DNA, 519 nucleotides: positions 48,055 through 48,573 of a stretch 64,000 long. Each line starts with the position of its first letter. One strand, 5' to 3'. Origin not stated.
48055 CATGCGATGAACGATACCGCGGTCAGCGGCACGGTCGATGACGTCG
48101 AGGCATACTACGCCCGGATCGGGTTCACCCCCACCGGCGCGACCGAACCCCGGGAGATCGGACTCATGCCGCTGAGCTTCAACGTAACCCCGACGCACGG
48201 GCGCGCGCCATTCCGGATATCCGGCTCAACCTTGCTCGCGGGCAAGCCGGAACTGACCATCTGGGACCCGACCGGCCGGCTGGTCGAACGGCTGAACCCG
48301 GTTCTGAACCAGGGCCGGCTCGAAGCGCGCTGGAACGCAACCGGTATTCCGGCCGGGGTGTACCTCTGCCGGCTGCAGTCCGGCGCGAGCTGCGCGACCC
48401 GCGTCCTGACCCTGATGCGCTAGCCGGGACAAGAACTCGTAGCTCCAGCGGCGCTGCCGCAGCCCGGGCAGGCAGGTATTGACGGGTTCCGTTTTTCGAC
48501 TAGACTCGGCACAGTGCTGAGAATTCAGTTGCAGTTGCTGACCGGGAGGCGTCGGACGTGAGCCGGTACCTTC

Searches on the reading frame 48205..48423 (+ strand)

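Call 19: search_protein_families(library=pfam, proteins=[window:48205-48423:+], max_evalue=1)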
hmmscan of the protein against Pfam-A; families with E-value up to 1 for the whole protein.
window:48205-48423:+ (72 aa): 2 families
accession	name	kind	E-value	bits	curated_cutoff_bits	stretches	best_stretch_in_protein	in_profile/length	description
PF18962.6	Por_Secre_tail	-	0.0084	16.8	27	1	13-62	20-67/75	Secretion system C-terminal sorting domain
PF23623.1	GBD_IRG7_N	-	0.25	12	27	1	12-59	35-80/95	IRG7 N-terminal galactose binding domain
